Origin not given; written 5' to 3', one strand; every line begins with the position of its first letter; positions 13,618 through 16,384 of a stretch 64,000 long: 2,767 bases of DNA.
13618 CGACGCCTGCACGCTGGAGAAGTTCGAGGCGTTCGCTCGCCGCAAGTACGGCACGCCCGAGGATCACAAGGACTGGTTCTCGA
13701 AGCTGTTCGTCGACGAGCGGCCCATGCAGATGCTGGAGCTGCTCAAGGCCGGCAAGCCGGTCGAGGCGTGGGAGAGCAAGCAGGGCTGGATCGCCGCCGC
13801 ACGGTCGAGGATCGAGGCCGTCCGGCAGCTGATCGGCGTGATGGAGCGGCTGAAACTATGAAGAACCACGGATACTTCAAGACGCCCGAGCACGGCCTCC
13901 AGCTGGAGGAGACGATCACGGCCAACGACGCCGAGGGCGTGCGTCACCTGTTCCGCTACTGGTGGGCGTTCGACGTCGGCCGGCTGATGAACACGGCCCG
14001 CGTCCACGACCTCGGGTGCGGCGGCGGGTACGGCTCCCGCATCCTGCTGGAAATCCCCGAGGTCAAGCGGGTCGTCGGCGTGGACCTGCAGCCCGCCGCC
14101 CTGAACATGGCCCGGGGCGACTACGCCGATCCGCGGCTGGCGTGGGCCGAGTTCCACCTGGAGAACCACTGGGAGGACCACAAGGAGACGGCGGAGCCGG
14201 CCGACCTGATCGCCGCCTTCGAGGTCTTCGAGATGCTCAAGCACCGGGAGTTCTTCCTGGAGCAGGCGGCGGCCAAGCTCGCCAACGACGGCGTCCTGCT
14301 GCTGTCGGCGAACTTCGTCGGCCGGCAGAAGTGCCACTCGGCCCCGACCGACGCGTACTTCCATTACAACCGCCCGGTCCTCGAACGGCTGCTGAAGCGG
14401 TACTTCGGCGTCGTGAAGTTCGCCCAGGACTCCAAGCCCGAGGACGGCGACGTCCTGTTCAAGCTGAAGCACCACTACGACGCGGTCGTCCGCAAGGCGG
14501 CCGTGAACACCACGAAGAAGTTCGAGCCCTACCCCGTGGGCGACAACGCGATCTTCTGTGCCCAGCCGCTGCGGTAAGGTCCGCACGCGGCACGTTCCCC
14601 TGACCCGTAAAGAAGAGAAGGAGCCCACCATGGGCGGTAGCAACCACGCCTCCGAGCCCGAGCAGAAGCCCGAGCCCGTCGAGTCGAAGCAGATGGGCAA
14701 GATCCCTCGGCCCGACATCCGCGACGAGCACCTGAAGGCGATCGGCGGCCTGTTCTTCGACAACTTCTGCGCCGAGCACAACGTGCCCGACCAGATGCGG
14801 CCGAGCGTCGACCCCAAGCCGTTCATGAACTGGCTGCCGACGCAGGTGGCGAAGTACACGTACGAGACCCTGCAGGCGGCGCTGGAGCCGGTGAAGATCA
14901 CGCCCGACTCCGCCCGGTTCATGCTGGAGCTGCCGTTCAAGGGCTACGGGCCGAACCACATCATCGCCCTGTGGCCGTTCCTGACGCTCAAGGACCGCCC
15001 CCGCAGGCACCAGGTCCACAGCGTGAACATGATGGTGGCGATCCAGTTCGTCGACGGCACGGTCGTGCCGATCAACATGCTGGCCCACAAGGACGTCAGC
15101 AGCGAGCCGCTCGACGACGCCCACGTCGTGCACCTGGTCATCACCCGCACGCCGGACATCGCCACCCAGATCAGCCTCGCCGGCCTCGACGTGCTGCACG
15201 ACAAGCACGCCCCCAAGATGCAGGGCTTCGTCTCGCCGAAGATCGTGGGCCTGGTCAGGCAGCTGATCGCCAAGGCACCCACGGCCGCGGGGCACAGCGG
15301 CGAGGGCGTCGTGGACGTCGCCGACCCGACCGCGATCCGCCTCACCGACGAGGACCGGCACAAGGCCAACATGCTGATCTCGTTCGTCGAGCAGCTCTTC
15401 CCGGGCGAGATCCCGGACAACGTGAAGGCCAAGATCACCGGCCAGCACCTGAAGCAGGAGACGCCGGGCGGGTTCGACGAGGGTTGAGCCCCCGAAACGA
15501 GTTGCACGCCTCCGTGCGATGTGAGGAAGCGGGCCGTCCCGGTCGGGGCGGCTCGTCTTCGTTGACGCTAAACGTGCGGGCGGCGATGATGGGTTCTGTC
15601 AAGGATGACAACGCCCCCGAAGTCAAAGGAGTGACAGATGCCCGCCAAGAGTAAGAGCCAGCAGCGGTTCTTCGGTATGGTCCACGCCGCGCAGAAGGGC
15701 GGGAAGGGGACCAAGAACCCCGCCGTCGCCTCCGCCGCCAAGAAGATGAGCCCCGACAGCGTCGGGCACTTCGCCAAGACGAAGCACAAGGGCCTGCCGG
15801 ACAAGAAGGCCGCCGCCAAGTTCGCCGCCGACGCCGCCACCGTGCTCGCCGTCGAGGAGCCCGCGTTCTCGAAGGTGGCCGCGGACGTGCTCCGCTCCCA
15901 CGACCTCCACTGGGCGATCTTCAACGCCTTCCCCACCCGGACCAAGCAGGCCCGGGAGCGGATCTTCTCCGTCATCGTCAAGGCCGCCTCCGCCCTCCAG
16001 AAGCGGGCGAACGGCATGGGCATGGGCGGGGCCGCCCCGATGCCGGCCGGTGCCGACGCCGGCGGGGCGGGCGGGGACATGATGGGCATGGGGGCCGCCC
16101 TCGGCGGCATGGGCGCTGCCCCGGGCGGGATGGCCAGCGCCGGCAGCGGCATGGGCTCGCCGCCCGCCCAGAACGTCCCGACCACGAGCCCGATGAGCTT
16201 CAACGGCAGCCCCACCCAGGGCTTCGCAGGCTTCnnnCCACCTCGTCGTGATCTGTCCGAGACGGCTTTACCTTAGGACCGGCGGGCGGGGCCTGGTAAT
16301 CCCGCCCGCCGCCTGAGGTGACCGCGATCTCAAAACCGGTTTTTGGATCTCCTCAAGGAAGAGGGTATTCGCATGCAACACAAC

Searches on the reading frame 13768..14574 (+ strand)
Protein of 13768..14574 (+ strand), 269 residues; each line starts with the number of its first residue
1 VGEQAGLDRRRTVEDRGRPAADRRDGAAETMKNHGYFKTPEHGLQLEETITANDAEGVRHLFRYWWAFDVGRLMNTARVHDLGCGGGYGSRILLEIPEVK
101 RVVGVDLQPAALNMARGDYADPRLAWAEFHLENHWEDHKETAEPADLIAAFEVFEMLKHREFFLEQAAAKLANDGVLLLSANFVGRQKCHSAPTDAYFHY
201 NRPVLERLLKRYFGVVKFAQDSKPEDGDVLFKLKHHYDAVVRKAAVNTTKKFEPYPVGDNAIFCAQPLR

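Call 23: search_protein_families(library=pfam, proteins=[window:13768-14574:+], max_evalue=0.01)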
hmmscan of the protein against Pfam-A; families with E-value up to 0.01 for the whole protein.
window:13768-14574:+ (269 aa): 9 families
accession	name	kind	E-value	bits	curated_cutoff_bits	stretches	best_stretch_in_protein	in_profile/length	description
PF08242.18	Methyltransf_12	-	2.9e-11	44.4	30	1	81-177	2-98/98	Methyltransferase domain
PF13489.12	Methyltransf_23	-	5e-10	39.8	27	1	76-180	23-117/164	Methyltransferase domain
PF08241.18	Methyltransf_11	-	9.3e-10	39.5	21.2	1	81-178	2-94/95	Methyltransferase domain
PF13649.12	Methyltransf_25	-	4.7e-09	37.3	27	1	79-175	1-97/97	Methyltransferase domain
PF13847.12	Methyltransf_31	-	1.1e-08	35.3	27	1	77-180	5-110/145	Methyltransferase domain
PF05175.20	MTS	-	1.7e-05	25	23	1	76-182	32-141/170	Methyltransferase small domain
PF02353.26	CMAS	-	4.9e-05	23.2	27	1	68-185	55-170/273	Mycolic acid cyclopropane synthetase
PF01728.25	FtsJ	-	0.0026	18.1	24.1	1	72-112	17-58/181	FtsJ-like methyltransferase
PF06325.19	PrmA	-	0.0053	16.7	22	1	75-180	161-259/296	Ribosomal protein L11 methyltransferase (PrmA)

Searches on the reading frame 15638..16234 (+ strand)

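Call 24: search_protein_families(library=pfam, proteins=[window:15638-16234:+], max_evalue=0.01)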
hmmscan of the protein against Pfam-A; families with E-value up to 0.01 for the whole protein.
window:15638-16234:+ (199 aa): 1 family
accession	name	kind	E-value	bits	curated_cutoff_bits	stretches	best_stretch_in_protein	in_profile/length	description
PF11450.13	DUF3008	-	1.3e-05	25.6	24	1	3-57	1-57/57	Protein of unknwon function (DUF3008)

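Call 44: search_protein_families(library=phrogs, proteins=[window:15638-16234:+], max_evalue=0.01)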
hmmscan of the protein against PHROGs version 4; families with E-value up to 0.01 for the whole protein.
window:15638-16234:+ (199 aa): 5 families
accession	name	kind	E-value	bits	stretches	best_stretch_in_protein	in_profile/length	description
phrog_28725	-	unknown function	2.7e-15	58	1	1-60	1-60/201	-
phrog_26015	-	unknown function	4.7e-14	53.5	1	1-61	1-62/587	-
phrog_10538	-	unknown function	2.1e-13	51.8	1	1-69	1-69/156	-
phrog_30268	-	unknown function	8.2e-13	49.8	1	5-59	36-89/91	-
phrog_3326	-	unknown function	8.3e-09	36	1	2-56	346-399/498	-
